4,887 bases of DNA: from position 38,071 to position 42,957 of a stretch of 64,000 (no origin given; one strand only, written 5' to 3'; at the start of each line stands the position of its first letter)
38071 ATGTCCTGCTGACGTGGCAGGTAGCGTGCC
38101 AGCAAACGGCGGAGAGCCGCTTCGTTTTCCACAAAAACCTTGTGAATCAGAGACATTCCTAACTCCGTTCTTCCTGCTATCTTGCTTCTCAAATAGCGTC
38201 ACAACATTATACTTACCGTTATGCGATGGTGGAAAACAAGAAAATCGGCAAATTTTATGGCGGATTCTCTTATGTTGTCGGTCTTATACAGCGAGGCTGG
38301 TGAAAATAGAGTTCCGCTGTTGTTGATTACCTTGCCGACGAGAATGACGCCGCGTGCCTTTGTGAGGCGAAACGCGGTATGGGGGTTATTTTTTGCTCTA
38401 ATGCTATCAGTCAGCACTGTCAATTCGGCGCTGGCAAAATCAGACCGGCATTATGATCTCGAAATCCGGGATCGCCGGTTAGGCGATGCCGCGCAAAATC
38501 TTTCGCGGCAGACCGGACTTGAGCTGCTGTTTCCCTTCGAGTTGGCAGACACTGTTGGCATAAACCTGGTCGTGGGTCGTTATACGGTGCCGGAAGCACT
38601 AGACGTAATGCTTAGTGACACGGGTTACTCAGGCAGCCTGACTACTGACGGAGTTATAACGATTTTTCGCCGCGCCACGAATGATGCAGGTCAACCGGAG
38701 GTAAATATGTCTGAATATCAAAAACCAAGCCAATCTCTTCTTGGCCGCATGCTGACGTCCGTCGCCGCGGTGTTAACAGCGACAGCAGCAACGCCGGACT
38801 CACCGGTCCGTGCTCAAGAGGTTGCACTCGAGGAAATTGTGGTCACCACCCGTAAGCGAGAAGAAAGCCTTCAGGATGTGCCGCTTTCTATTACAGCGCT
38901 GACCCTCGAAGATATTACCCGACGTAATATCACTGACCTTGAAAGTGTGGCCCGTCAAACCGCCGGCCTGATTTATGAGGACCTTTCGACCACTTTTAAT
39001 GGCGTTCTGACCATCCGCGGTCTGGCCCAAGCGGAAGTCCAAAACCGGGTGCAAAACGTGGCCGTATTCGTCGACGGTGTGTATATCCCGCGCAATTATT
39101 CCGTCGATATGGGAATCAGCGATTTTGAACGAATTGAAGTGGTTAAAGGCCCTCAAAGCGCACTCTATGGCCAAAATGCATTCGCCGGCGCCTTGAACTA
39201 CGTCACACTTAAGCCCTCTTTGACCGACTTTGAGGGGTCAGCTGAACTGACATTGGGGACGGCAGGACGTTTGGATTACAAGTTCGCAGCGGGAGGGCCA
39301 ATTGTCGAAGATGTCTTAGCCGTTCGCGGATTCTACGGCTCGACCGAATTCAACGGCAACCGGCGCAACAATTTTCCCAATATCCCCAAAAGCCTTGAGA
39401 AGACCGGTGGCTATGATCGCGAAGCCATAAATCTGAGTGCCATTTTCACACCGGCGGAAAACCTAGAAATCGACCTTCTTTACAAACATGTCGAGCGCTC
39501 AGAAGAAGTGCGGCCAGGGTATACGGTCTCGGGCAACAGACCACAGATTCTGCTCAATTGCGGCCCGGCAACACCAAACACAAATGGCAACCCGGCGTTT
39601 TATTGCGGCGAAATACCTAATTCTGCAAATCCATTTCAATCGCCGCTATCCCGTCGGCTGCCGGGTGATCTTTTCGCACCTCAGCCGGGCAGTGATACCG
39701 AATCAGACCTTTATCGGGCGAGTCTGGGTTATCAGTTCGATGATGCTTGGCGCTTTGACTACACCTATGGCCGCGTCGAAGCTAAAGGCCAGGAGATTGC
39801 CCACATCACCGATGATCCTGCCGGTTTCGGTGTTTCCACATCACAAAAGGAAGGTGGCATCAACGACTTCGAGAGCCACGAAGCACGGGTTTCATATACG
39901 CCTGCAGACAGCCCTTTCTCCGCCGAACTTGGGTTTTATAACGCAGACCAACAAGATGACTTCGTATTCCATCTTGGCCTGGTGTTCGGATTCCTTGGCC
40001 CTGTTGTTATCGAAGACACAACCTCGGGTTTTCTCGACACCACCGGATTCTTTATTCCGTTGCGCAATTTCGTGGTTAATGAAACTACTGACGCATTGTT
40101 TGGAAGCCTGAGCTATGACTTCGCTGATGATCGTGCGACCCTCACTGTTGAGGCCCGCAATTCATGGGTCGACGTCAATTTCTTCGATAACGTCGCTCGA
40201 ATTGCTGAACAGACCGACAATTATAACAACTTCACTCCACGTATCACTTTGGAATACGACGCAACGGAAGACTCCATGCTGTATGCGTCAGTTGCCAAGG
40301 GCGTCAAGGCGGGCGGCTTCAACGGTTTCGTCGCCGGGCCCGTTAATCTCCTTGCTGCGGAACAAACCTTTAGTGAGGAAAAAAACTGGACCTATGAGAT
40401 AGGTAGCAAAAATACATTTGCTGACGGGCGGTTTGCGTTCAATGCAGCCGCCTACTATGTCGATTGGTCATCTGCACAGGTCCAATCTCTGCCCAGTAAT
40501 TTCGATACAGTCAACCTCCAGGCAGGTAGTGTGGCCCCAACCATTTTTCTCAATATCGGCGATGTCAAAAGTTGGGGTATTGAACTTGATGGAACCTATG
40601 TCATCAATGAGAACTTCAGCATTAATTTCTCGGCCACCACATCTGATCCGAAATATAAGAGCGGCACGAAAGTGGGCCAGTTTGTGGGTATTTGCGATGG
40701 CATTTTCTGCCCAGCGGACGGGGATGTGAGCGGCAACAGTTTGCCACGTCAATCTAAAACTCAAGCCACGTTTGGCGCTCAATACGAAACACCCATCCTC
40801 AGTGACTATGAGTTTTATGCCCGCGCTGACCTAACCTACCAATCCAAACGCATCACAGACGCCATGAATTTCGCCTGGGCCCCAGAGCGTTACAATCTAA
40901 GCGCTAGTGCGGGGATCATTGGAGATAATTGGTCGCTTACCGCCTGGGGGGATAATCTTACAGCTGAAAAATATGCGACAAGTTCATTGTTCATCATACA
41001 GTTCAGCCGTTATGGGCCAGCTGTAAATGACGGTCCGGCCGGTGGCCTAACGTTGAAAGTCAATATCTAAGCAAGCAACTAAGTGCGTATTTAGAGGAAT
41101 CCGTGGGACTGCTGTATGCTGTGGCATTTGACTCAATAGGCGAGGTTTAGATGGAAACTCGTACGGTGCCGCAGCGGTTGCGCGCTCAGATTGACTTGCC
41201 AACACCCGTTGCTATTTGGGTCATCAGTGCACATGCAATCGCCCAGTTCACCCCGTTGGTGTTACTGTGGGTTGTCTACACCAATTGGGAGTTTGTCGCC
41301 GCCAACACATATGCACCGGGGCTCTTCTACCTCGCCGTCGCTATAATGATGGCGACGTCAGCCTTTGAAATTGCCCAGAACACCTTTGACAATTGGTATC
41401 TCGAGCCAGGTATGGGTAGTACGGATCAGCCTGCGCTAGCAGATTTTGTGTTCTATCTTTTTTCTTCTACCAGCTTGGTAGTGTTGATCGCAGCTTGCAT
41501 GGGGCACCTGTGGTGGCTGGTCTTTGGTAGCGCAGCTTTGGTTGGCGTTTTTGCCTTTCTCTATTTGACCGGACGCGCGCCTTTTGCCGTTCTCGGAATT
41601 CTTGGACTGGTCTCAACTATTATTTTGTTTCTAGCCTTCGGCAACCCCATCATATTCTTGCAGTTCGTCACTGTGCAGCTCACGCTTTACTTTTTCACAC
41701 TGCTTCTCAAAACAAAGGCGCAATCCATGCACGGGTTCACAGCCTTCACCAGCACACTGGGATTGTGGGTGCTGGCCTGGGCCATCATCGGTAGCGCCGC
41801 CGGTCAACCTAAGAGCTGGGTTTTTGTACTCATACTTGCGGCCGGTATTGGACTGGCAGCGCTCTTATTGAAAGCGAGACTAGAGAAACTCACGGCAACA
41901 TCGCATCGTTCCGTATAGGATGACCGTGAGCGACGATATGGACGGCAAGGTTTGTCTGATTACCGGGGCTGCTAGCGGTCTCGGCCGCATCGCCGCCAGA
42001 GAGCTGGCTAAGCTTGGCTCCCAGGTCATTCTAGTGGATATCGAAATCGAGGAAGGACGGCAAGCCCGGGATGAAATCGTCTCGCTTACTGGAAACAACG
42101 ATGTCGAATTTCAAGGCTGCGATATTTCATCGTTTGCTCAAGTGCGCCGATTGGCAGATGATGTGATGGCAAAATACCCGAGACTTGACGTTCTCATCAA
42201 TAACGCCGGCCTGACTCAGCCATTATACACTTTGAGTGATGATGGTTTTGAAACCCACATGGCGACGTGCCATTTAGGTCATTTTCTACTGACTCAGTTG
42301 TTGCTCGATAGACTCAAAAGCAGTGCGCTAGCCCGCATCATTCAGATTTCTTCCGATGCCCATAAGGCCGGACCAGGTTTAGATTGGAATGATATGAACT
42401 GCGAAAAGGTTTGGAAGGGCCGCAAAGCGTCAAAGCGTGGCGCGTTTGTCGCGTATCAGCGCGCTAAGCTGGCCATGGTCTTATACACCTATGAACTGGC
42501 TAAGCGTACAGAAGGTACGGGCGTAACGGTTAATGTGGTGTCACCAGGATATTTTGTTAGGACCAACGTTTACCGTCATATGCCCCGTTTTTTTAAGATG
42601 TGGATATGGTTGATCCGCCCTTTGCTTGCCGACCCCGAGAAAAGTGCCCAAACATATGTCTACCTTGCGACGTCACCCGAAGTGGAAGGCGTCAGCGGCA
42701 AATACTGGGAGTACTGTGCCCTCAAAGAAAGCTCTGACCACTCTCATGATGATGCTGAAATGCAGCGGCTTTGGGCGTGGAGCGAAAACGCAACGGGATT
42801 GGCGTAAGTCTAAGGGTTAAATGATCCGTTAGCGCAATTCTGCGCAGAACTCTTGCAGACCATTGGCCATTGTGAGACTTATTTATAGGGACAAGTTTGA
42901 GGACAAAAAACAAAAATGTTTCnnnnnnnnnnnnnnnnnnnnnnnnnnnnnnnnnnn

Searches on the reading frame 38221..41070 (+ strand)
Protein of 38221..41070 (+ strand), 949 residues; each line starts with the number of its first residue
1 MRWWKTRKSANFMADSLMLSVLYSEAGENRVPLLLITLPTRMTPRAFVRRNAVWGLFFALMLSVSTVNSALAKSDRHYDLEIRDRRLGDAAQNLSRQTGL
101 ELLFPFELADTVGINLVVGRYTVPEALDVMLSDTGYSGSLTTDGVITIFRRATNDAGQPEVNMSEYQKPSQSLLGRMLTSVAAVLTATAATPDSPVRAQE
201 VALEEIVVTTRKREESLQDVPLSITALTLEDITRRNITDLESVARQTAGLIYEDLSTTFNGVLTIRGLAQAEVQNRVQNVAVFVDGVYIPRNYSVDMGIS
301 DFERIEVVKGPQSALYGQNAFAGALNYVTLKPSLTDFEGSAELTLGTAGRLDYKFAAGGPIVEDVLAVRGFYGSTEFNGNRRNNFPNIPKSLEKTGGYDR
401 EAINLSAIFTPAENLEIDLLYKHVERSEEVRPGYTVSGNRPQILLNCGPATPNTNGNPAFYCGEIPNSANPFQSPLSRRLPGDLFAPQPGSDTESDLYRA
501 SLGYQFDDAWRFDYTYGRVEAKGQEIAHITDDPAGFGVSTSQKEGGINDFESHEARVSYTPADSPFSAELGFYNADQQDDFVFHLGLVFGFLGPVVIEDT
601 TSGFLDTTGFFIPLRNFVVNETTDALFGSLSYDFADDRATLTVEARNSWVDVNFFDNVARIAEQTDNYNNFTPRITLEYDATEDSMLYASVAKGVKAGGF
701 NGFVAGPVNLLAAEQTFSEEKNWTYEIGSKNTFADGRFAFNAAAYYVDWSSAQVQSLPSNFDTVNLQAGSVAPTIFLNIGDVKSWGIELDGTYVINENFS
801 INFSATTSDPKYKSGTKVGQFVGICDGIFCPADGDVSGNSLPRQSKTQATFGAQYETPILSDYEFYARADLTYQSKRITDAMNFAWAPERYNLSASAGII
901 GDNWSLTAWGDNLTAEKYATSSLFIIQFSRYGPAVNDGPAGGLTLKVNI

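Call 3: search_protein_families(library=pfam, proteins=[window:38221-41070:+], max_evalue=0.01)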
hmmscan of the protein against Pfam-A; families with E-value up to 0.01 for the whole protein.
window:38221-41070:+ (949 aa): 4 families
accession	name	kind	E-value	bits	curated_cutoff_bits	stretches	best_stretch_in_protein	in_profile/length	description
PF00593.30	TonB_dep_Rec_b-barrel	-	1.1e-34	121.5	27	1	475-913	39-436/436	TonB dependent receptor-like, beta-barrel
PF07715.20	Plug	-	1.9e-18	67.4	23.9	1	217-324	2-107/107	TonB-dependent Receptor Plug Domain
PF07660.19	STN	-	0.00014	22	28.4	1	114-150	16-51/52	Secretin and TonB N terminus short domain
PF14905.12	OMP_b-brl_3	-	0.00085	18.9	27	0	764-921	249-381/408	Outer membrane protein beta-barrel family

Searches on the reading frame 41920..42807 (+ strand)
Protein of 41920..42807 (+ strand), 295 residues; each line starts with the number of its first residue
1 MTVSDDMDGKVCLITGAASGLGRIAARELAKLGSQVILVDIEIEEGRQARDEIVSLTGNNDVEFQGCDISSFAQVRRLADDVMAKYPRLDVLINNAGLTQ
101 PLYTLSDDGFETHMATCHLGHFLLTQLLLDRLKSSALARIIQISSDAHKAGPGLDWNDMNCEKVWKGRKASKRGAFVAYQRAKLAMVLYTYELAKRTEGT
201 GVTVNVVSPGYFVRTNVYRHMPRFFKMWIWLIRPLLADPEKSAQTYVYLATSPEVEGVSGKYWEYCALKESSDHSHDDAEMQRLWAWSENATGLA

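Call 11: search_protein_families(library=pfam, proteins=[window:41920-42807:+], max_evalue=0.0001)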
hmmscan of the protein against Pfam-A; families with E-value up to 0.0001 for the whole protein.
window:41920-42807:+ (295 aa): 4 families
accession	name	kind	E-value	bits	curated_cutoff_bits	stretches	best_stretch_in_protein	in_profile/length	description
PF00106.31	adh_short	-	6.4e-36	124.1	26.6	1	10-149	1-140/195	short chain dehydrogenase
PF13561.12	adh_short_C2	-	3.4e-27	96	27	2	16-155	1-141/236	Enoyl-(Acyl carrier protein) reductase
PF08659.16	KR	-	1.6e-08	35.1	22.6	1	12-135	3-126/180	KR domain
PF01370.27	Epimerase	-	1.8e-06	28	20.9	1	13-224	2-189/240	NAD dependent epimerase/dehydratase family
